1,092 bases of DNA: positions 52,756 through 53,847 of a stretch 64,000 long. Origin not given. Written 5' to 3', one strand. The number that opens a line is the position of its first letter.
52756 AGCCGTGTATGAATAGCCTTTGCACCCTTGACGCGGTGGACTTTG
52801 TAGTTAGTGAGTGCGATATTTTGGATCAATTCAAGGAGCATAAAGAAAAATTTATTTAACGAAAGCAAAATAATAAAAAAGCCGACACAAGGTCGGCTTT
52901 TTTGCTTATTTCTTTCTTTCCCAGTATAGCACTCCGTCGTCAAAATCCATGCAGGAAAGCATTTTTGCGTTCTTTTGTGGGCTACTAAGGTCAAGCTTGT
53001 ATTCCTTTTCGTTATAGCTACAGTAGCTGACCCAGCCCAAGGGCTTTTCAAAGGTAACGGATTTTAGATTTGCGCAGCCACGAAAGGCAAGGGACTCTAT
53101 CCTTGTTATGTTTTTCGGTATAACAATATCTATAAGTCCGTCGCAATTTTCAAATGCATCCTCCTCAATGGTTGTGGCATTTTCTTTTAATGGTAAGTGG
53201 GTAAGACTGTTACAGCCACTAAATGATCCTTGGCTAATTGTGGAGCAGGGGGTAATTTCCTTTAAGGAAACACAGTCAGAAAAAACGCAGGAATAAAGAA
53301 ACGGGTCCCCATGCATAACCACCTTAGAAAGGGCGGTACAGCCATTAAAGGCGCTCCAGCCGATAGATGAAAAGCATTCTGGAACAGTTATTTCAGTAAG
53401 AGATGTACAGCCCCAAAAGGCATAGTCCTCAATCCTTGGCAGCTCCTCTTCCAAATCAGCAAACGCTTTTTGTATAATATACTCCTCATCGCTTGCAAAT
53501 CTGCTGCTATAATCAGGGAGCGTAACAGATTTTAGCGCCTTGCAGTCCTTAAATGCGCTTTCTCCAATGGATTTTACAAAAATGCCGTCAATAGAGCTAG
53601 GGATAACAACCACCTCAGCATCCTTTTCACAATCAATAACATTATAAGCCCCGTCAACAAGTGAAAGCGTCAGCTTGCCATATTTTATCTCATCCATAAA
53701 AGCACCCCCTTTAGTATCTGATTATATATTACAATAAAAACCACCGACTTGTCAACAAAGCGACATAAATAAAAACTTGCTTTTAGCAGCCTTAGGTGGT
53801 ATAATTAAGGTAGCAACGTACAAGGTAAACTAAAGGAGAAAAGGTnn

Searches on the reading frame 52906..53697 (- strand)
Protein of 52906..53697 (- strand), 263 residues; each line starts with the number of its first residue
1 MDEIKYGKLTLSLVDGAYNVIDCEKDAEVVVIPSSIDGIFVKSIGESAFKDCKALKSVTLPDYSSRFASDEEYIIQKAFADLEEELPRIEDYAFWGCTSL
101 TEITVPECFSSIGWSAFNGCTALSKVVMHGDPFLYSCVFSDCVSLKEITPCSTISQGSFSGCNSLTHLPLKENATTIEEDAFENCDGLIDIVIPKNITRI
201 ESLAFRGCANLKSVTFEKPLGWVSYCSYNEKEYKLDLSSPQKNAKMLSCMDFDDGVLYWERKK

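Call 28: search_protein_families(library=pfam, proteins=[window:52906-53697:-], max_evalue=0.00001)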
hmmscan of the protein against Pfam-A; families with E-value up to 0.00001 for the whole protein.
window:52906-53697:- (263 aa): 2 families
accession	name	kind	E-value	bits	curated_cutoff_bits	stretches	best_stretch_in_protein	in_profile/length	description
PF13306.12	LRR_5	-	4.9e-51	172.4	27.7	3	82-185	18-123/127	BspA type Leucine rich repeat region (6 copies)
PF13855.12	LRR_8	-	1.7e-10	40.9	27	0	174-213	13-53/61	Leucine rich repeat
